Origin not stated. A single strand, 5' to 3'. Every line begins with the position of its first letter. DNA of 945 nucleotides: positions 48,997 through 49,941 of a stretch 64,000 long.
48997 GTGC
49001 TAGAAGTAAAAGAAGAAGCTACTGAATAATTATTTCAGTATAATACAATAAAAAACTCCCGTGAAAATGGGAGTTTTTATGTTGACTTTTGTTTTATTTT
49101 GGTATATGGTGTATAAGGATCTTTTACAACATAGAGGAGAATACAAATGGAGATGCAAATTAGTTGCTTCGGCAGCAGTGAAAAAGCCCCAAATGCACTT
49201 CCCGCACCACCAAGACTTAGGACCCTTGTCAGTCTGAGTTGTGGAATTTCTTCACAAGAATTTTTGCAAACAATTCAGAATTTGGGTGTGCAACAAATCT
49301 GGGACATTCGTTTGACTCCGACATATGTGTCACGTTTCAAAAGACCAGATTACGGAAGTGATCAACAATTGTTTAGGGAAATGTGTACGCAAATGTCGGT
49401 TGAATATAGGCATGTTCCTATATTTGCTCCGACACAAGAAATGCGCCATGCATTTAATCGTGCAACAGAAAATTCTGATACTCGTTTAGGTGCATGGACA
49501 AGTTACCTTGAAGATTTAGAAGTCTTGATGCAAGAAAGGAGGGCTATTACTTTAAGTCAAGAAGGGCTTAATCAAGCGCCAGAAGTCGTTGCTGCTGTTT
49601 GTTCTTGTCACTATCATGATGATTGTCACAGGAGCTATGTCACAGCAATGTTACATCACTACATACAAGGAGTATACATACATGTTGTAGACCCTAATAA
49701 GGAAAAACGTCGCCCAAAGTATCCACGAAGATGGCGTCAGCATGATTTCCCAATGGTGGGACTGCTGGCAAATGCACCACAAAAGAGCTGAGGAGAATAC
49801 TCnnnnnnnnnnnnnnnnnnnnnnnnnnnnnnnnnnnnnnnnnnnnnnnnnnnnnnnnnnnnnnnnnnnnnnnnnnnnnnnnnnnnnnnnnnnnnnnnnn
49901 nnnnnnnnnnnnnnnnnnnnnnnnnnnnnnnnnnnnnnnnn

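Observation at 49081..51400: GC-shifted three-gene cassette (DUF488 protein plus two unrecognised proteins) inserted between the S1 gene and ftsH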

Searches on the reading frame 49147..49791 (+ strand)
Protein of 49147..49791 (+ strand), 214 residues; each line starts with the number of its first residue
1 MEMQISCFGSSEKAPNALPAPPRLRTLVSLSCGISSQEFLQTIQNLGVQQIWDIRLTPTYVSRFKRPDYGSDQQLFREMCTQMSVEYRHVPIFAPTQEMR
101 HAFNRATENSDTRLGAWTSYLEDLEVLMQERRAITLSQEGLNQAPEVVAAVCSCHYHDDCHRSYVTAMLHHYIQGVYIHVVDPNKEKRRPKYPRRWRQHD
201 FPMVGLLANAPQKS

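Call 4: search_protein_families(library=pfam, proteins=[window:49147-49791:+], max_evalue=1)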
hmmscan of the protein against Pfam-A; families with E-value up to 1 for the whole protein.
window:49147-49791:+ (214 aa): 2 families
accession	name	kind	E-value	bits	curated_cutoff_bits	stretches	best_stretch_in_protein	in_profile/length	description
PF04343.18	DUF488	-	8.2e-10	39.8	22.2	1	37-168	3-120/121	Domain of unknown function DUF488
PF22751.1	DUF488-N3a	-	0.00024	21.8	27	1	90-171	39-116/118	Active DUF488-N3 subclade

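Call 5: search_protein_families(library=ncbifam, proteins=[window:49147-49791:+], max_evalue=1)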
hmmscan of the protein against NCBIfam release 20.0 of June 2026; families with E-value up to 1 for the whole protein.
window:49147-49791:+ (214 aa): 0 families

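Call 6: search_protein_families(library=padloc, proteins=[window:49147-49791:+], max_evalue=1)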
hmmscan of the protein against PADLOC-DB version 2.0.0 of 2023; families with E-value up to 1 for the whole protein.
window:49147-49791:+ (214 aa): 3 families
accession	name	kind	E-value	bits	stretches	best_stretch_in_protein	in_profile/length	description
PDLC04658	PDC-M45C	-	8.2e-13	46.4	1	35-178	12-141/145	-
PDLC04505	PDC-M19A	-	1.3e-06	26.1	1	33-172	158-284/294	-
PDLC04504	PDC-M19A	-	0.0058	14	1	33-107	98-166/234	-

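Call 12: find_homologous_proteins(query=window:49147-49791:+)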
Query window:49147-49791:+ (214 aa): 1 proteins with E <= 0.001 among 83 candidates.
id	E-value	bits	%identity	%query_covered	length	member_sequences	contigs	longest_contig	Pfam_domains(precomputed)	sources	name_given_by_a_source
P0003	3.6e-143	492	100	99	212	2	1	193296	PF04343.19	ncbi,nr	ncbi:DUF488 domain-containing protein [Patescibacteria group bacterium]|nr:DUF488 domain-containing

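Call 14: search_protein_families(library=phrogs, proteins=[window:49147-49791:+], max_evalue=1)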
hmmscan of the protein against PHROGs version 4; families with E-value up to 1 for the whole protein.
window:49147-49791:+ (214 aa): 1 family
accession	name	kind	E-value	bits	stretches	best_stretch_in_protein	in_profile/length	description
phrog_2450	-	unknown function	0.0028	18.3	1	85-170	69-151/346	-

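Call 15: search_solved_structures(query=window:49147-49791:+, max_evalue=1, show_alignments=2)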
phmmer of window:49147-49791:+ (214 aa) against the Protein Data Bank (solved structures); distinct sequences matched with E-value up to 1: 1.
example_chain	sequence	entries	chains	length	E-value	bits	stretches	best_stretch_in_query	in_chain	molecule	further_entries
4e94_A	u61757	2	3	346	0.62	12.8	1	27-63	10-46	MccC family protein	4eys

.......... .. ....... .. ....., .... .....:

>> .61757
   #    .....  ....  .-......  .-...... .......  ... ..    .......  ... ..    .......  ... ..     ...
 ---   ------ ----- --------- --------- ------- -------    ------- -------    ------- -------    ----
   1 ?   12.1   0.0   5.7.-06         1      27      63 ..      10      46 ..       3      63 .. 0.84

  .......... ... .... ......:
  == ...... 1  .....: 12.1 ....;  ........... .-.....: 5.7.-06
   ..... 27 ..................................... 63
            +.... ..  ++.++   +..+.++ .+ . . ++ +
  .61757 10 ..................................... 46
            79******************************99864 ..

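Call 69: search_solved_structures(query=A2, max_evalue=10, show_alignments=1)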
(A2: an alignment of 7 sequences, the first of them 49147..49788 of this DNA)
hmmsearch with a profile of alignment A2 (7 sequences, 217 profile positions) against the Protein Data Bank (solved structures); distinct sequences matched with E-value up to 10: 2.
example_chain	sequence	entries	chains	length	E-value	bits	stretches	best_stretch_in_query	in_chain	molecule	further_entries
8ows_A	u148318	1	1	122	0.69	12.2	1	30-86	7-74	PIM1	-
7jh6_A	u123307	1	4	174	2.2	10.5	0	88-151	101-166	Two-domain di-Zn(II) and porphyrin-binding protein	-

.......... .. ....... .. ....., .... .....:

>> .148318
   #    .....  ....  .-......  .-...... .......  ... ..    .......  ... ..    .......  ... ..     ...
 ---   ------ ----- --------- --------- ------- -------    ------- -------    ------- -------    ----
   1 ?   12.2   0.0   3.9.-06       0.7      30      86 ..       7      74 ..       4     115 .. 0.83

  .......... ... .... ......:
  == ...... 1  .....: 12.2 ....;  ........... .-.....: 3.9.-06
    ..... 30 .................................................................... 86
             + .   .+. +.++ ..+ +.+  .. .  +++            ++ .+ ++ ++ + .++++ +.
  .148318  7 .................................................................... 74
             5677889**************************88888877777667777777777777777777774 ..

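Call 85: find_related_loci(query=A2, collection=viral_contigs, flank=5000)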
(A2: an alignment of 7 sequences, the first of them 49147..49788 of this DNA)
Query A2 (214 aa) in viral_contigs; peptide patterns used: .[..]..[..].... (x = any residue, [..] = any of these).
38 stretches matched a pattern, but none encodes a relative of the query by tblastn (E <= 1e-3).

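Call 86: find_related_loci(query=A2, collection=metagenome_contigs, flank=5000)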
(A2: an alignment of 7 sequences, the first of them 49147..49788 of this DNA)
Query A2 (214 aa) in metagenome_contigs; peptide patterns used: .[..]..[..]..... (x = any residue, [..] = any of these).
29 stretches matched a pattern; 6 encode a relative of the query (tblastn E <= 1e-3); 6 distinct loci.
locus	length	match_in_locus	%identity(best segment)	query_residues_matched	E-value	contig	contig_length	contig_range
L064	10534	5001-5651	41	1-209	4e-47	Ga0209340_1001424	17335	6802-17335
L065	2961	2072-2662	37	19-213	5e-40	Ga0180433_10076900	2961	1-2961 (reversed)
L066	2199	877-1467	37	19-213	3e-40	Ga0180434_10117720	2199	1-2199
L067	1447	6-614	38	12-212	4e-39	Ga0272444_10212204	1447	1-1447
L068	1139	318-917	31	18-214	9e-30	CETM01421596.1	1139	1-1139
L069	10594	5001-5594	29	22-213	1e-20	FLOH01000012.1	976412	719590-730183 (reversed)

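Call 89: search_protein_families(library=pfam, proteins=[L069:1149-1973:-, L069:2670-3035:-, L069:3037-4839:-, L069:4947-5609:+, L069:5606-6274:+, L069:6641-7162:-, L069:7532-8179:+, L069:8760-9221:-, L069:10105-10584:-], max_evalue=0.001)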
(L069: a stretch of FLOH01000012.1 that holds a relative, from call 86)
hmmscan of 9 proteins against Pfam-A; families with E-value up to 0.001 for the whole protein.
L069:1149-1973:- (274 aa): 1 family
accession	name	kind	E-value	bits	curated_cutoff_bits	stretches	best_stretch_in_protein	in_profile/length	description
PF02517.21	Rce1-like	-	3.8e-14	53.2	22.4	1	167-262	5-91/93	Type II CAAX prenyl endopeptidase Rce1-like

L069:2670-3035:- (121 aa): 0 families

L069:3037-4839:- (600 aa): 6 families
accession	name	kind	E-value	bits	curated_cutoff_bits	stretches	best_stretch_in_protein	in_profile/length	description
PF00009.33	GTP_EFTU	-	1.4e-53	181.8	26.5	1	2-193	2-187/188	Elongation factor Tu GTP binding domain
PF21018.2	BipA_C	-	2e-40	137.4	23.8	1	481-588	1-109/110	TypA/BipA C-terminal domain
PF00679.30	EFG_C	-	3.4e-23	81.9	27.9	1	395-478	3-87/89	Elongation factor G C-terminus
PF03144.31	GTP_EFTU_D2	-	2.9e-13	50.5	30.3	1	217-286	1-72/73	Elongation factor Tu domain 2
PF22042.2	EF-G_D2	-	3.8e-11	43.4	27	1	211-287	10-82/84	Elongation factor G domain 2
PF01926.29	MMR_HSR1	-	6.7e-06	26.6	21.9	1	6-127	2-113/113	50S ribosome-binding GTPase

L069:4947-5609:+ (220 aa): 2 families
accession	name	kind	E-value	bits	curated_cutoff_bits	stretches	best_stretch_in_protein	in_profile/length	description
PF04343.18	DUF488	-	1.5e-12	48.7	22.2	1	35-166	3-118/121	Domain of unknown function DUF488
PF22751.1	DUF488-N3a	-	8.2e-06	26.6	27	1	85-170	41-115/118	Active DUF488-N3 subclade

L069:5606-6274:+ (222 aa): 0 families

L069:6641-7162:- (173 aa): 0 families

L069:7532-8179:+ (215 aa): 0 families

L069:8760-9221:- (153 aa): 0 families

L069:10105-10584:- (159 aa): 0 families
